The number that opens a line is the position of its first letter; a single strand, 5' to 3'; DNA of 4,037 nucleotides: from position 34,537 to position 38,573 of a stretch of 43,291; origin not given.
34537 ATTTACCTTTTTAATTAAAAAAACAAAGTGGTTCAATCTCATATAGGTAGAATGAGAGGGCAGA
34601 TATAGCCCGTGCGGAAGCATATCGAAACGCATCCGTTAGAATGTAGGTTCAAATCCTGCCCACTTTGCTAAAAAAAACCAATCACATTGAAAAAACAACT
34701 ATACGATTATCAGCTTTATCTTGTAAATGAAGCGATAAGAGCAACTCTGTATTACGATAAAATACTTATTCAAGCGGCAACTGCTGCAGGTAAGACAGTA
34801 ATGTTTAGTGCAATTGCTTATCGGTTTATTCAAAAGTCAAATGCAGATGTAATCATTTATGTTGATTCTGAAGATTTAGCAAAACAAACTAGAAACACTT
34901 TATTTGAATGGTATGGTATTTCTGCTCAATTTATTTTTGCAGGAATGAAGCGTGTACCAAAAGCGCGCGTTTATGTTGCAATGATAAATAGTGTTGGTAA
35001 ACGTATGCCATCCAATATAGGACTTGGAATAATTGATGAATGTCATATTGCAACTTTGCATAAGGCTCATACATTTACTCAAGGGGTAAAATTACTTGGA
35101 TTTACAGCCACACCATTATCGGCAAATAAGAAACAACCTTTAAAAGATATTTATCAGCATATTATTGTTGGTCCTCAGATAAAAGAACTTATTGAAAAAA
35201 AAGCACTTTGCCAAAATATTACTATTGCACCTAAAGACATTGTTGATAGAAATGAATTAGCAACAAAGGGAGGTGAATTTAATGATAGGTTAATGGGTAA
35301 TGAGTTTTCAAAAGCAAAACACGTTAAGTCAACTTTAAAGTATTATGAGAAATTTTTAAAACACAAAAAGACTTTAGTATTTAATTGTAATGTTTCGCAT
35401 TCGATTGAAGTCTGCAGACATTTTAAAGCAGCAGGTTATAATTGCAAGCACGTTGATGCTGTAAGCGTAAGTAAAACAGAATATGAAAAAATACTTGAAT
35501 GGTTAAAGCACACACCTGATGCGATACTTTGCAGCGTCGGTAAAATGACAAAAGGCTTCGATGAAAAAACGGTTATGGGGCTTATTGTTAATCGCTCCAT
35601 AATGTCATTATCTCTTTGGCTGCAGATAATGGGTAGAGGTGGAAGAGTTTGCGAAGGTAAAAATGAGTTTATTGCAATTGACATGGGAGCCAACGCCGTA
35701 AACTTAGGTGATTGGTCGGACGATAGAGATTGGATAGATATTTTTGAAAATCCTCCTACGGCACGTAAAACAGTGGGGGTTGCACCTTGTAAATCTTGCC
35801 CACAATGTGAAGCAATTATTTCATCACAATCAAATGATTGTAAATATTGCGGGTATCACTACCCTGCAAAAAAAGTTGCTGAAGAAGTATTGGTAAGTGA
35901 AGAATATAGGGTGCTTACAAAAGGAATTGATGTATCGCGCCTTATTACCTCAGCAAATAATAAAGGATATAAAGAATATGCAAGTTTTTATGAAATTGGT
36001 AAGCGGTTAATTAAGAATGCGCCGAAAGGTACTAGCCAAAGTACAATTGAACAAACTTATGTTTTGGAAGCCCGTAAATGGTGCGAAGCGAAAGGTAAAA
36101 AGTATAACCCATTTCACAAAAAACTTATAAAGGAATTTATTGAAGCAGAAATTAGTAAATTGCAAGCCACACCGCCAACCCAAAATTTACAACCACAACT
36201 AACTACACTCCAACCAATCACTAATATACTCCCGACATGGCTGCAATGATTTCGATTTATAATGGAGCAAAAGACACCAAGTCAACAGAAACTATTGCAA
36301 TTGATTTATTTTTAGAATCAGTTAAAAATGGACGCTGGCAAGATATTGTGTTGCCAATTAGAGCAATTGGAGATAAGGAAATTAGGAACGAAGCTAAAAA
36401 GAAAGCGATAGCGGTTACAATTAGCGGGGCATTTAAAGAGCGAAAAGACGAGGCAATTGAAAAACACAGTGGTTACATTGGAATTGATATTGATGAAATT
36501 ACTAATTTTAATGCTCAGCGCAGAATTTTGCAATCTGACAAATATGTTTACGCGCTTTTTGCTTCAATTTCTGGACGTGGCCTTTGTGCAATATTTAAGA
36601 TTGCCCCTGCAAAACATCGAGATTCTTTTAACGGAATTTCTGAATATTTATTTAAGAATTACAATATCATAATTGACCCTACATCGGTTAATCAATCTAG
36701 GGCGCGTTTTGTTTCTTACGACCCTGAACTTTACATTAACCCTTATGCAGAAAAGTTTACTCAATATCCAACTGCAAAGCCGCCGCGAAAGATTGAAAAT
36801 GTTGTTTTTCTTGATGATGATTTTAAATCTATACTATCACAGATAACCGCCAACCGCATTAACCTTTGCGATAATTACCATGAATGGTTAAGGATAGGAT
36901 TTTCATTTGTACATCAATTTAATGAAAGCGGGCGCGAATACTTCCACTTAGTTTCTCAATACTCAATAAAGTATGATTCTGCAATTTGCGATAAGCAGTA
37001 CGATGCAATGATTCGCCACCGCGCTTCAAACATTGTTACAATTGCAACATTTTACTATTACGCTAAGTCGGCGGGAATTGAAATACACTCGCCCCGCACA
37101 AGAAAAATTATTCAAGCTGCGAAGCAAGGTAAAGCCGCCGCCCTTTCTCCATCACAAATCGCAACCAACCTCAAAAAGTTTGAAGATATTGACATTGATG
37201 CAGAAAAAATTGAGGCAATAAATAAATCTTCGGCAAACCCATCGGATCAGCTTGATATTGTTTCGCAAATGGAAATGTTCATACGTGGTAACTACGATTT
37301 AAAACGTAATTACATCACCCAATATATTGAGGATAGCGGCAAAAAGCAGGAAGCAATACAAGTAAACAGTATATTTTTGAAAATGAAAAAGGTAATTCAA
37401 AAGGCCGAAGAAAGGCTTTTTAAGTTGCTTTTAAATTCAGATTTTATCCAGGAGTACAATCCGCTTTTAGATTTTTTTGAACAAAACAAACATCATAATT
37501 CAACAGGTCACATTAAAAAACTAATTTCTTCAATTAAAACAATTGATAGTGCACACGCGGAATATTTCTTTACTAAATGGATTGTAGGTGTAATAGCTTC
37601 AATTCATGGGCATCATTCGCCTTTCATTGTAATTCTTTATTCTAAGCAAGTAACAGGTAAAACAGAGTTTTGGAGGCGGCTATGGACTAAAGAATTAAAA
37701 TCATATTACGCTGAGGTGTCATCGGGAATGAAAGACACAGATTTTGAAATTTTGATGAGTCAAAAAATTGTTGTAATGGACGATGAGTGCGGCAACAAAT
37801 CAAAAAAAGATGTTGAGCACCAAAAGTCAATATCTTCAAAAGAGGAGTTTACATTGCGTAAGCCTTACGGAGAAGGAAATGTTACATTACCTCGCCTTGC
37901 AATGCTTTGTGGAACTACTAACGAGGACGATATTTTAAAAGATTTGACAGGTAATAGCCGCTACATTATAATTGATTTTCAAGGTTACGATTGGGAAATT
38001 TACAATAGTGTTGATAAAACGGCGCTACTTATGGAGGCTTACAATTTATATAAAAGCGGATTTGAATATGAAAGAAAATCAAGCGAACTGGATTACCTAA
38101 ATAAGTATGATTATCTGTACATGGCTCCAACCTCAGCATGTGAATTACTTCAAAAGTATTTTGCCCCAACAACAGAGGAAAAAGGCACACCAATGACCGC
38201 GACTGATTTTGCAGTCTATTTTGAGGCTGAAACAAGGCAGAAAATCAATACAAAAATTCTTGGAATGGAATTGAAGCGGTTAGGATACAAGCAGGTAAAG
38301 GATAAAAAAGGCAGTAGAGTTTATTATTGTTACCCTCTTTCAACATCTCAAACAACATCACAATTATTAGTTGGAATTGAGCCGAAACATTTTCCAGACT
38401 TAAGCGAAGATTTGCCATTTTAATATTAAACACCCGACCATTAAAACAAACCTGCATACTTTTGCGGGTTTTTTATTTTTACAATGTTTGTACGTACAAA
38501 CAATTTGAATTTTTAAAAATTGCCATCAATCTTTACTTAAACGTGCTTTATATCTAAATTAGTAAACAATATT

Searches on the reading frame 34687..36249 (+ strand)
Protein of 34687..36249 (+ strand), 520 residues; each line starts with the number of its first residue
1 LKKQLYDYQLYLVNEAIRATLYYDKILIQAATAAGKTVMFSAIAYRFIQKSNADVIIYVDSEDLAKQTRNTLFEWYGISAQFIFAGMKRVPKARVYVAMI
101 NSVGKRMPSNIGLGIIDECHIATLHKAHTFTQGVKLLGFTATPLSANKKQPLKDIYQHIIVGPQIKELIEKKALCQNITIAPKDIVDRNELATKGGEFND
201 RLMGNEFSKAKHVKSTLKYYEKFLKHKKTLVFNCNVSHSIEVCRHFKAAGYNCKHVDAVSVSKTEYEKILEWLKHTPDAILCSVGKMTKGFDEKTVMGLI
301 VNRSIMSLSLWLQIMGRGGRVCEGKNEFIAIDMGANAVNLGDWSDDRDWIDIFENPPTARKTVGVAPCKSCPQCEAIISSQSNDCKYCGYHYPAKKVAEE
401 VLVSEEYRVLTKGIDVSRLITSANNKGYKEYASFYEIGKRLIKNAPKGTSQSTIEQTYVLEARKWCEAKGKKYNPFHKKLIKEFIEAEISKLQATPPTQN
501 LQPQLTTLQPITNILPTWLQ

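Call 17: search_protein_families(library=pfam, proteins=[window:34687-36249:+], max_evalue=0.001)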
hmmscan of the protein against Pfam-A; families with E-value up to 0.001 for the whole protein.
window:34687-36249:+ (520 aa): 5 families
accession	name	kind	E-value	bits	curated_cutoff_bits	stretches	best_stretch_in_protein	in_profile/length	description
PF04851.21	ResIII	-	5.5e-16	59.4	22.5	1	3-143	2-162/164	Type III restriction enzyme, res subunit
PF00270.35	DEAD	-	9.2e-08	32.4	26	1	15-125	6-132/167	DEAD/DEAH box helicase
PF18766.7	SWI2_SNF2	-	4.6e-06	26.9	26.7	1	9-176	2-187/221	SWI2/SNF2 ATPase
PF10571.15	UPF0547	-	2.7e-05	24.6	29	1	369-393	1-25/26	Uncharacterised protein family UPF0547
PF00271.37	Helicase_C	-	0.00011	22.8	23.5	0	222-321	11-109/110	Helicase conserved C-terminal domain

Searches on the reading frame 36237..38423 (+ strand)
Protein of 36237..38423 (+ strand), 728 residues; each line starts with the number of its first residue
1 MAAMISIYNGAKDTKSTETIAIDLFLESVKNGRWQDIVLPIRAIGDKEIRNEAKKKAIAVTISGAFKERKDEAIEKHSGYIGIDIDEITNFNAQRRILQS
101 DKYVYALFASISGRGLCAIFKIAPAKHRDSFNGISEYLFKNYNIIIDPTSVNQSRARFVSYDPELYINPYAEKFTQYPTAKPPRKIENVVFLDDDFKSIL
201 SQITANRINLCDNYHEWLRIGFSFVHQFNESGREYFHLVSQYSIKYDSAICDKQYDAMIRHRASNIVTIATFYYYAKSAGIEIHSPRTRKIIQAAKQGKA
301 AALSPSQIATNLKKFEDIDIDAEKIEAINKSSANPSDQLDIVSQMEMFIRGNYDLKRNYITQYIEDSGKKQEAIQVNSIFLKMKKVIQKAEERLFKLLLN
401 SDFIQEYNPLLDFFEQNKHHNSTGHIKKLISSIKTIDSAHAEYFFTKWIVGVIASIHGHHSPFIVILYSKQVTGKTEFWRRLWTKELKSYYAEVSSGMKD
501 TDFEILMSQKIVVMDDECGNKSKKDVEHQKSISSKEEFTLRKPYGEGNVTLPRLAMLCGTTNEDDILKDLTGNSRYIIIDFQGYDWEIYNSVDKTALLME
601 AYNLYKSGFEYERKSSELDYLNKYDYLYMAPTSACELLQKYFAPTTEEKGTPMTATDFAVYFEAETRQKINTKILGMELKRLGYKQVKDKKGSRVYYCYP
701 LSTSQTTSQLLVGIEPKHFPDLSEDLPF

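Call 17: search_protein_families(library=pfam, proteins=[window:36237-38423:+], max_evalue=0.001)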
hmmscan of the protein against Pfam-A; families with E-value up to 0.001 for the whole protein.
window:36237-38423:+ (728 aa): 4 families
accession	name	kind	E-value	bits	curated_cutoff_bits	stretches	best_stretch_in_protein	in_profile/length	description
PF05272.17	VapE-like_dom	-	6e-28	98.2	25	1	421-621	7-208/217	Virulence-associated protein E-like domain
PF08707.16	PriCT_2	-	8.7e-14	52.1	22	1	197-276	2-77/77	Primase C terminal 2 (PriCT-2)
PF08800.15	BT4734-like_N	-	1.6e-11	44.9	22.4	1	53-166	2-133/134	BT4734-like, N-terminal domain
PF19263.5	DUF5906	-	7.2e-07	30.3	27.6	1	467-568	1-106/114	Family of unknown function (DUF5906)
